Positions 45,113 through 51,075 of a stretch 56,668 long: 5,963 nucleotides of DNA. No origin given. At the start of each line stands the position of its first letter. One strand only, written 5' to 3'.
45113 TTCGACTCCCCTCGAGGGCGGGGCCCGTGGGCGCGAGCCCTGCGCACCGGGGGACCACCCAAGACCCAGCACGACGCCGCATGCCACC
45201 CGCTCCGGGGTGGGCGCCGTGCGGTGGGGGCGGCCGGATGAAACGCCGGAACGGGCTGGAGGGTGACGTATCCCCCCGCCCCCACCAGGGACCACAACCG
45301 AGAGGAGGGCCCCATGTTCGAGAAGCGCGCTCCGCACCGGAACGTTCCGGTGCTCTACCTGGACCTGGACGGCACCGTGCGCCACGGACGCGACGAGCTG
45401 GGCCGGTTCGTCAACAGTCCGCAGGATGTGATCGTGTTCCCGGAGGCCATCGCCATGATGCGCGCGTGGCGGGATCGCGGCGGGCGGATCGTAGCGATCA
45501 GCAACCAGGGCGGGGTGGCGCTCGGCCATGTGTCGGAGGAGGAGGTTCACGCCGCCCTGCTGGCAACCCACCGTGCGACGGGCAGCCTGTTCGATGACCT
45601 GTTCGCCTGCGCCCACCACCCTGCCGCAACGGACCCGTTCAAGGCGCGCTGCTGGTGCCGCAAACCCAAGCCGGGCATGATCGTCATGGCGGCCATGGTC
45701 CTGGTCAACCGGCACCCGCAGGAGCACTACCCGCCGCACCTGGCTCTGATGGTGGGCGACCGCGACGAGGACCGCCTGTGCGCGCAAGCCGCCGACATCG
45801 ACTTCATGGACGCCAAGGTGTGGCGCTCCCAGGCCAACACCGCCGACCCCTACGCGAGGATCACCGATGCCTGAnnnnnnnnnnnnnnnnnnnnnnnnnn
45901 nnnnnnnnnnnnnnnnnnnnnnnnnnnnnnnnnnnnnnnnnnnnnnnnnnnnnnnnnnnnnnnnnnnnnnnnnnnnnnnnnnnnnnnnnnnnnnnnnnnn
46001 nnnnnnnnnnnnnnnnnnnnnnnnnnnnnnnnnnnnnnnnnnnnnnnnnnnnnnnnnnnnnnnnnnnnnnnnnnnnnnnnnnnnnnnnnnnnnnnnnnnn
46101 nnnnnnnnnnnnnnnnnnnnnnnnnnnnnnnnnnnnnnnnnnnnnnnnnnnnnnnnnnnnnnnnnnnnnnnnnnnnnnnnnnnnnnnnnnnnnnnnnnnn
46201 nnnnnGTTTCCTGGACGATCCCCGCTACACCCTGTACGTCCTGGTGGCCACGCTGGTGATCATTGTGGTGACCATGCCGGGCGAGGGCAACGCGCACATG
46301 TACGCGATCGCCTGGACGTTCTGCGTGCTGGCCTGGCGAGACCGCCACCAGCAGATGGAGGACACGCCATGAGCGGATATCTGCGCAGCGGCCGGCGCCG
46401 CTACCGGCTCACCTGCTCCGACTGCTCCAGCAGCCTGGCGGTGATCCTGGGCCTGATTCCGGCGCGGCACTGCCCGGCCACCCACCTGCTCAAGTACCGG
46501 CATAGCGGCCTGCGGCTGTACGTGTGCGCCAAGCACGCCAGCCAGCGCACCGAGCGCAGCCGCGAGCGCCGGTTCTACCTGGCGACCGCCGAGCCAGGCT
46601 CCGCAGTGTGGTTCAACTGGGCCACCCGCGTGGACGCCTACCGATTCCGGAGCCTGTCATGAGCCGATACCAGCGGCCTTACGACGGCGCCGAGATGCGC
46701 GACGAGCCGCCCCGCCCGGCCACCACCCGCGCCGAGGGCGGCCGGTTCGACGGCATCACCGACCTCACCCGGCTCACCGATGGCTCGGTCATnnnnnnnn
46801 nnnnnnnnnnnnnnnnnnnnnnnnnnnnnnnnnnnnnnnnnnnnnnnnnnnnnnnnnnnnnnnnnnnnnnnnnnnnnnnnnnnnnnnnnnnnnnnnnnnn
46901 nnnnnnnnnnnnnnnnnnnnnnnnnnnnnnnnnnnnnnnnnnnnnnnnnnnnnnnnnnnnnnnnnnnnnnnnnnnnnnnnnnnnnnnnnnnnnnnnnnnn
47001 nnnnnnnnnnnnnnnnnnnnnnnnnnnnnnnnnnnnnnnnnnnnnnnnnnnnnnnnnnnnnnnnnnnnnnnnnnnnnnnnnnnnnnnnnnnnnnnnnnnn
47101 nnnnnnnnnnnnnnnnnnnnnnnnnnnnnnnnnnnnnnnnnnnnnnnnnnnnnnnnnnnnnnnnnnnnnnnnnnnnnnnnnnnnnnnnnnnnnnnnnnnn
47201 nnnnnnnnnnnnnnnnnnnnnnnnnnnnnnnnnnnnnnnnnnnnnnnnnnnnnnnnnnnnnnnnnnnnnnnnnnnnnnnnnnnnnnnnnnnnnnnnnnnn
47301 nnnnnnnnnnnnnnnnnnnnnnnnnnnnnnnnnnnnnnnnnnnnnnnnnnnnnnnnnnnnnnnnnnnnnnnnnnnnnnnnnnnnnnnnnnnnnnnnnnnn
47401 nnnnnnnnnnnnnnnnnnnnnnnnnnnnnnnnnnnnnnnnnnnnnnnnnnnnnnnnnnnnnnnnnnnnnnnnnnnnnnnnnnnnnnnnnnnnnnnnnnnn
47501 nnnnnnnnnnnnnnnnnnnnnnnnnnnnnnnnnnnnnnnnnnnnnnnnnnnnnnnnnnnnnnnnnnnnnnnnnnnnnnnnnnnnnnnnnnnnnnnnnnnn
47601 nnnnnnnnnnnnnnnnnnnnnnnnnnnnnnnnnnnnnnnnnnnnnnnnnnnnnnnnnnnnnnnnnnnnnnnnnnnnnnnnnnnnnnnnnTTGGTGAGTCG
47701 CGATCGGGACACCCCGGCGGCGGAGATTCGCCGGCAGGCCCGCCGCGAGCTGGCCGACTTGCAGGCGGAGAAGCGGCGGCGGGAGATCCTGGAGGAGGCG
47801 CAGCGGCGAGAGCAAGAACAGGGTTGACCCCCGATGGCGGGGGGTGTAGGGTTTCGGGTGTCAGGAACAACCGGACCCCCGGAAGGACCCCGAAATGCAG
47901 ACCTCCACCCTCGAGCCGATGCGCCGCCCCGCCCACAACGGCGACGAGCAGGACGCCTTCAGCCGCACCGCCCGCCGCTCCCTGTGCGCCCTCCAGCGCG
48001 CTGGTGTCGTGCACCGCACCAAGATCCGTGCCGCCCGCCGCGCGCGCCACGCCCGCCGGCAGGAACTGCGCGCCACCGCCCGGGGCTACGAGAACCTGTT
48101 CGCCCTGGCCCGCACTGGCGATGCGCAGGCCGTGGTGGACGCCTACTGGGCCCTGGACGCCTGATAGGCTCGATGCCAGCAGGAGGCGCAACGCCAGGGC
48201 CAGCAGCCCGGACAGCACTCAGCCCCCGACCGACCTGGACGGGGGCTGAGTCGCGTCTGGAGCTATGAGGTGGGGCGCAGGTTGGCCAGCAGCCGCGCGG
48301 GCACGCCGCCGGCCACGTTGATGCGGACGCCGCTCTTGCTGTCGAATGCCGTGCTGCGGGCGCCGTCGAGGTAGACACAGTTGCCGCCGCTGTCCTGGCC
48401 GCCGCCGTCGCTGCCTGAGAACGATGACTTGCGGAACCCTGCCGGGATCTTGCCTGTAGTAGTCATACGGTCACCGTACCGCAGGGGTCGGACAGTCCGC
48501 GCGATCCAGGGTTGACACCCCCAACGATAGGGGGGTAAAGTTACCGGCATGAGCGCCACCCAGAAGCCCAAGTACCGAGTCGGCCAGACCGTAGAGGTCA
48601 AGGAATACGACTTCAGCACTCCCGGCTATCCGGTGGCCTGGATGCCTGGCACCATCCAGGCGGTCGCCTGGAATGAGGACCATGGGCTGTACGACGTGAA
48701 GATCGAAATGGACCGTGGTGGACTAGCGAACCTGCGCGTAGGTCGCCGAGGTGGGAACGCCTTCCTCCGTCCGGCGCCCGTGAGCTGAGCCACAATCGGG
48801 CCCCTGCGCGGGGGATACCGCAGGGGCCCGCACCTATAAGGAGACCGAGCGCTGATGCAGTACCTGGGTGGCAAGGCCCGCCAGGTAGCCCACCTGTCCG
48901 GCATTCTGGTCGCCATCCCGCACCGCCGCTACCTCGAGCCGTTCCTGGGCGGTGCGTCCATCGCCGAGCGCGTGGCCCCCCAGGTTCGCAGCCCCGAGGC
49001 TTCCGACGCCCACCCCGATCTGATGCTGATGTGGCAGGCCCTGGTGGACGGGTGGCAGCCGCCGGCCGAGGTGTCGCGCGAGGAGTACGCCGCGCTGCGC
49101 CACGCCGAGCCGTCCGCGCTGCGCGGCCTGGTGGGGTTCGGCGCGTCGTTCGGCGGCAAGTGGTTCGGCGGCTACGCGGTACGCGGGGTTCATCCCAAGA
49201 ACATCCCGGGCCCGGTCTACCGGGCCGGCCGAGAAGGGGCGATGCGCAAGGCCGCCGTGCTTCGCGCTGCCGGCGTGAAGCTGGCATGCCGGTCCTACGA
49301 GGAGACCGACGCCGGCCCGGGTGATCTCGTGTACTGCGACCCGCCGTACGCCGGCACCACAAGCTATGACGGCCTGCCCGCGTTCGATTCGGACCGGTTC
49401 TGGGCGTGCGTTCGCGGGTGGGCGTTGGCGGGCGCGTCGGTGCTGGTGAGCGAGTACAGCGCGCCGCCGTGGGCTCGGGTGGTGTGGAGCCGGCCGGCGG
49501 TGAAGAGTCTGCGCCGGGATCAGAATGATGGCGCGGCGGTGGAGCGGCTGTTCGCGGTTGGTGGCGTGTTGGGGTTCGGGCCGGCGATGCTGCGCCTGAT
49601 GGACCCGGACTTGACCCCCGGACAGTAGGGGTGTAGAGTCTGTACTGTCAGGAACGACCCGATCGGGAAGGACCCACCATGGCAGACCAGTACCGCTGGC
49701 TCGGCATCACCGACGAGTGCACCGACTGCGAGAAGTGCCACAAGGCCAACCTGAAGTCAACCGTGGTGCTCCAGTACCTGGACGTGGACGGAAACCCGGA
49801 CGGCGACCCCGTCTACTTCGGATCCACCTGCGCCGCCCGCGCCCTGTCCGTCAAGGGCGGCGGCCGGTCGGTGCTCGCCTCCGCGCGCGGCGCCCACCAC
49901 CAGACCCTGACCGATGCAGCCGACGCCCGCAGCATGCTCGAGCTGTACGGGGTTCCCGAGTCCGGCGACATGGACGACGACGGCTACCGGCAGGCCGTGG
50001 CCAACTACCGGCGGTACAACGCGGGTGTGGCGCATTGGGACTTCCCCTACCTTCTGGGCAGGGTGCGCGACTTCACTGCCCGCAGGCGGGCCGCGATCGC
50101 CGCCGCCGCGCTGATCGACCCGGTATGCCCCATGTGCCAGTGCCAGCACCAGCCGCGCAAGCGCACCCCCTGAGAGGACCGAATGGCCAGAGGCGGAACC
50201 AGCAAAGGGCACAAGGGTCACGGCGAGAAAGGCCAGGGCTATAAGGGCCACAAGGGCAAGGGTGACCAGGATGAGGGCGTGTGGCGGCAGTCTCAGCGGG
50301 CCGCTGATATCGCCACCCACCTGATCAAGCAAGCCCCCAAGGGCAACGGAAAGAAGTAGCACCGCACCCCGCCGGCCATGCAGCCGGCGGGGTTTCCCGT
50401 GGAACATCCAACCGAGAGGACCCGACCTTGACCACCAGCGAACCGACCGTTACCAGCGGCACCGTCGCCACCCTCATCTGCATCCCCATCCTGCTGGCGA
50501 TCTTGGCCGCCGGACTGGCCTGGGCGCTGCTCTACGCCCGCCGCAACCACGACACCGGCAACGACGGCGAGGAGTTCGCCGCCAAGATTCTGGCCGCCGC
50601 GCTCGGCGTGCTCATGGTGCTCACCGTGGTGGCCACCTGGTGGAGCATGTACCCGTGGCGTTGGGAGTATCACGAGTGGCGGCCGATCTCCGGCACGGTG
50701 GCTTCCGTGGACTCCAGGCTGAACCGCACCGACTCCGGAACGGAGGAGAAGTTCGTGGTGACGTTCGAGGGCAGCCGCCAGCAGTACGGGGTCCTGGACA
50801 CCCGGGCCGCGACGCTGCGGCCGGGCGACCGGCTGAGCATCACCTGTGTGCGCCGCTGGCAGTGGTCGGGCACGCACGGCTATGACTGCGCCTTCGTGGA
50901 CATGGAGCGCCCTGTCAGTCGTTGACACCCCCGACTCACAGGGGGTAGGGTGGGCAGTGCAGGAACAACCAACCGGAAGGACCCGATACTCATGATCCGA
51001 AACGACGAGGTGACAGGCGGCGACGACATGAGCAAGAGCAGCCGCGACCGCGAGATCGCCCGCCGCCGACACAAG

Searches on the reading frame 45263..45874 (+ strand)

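Call 106: search_protein_families(library=pfam, proteins=[window:45263-45874:+], max_evalue=0.001)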
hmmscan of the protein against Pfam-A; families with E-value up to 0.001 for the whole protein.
window:45263-45874:+ (203 aa): 2 families
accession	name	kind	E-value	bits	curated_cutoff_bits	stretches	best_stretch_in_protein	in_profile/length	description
PF13242.12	Hydrolase_like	-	1.6e-06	28.4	22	1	132-180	2-44/75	HAD-hyrolase-like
PF00702.32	Hydrolase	-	0.00047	21.1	26.4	0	45-178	86-191/191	haloacid dehalogenase-like hydrolase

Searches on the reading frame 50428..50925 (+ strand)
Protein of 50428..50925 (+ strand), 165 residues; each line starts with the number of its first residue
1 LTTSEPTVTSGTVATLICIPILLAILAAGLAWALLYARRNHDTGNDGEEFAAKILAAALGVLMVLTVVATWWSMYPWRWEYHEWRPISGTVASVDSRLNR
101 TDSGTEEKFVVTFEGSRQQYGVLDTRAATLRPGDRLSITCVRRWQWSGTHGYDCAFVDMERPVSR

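Call 78: search_protein_families(library=pfam, proteins=[window:50428-50925:+], max_evalue=0.01)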
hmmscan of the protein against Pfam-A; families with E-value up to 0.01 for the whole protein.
window:50428-50925:+ (165 aa): 4 families
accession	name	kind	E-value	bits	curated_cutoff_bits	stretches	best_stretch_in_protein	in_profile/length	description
PF13567.11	DUF4131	-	0.0022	18.1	31.6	1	21-113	8-90/165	Domain of unknown function (DUF4131)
PF05231.19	MASE1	-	0.0026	17.4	29.8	1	13-79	110-175/299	MASE1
PF05656.20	DUF805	-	0.0042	18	25.7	1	9-69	42-98/111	Protein of unknown function (DUF805)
PF08592.16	Anthrone_oxy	-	0.0075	16.9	27.3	0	24-85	13-69/106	Anthrone oxygenase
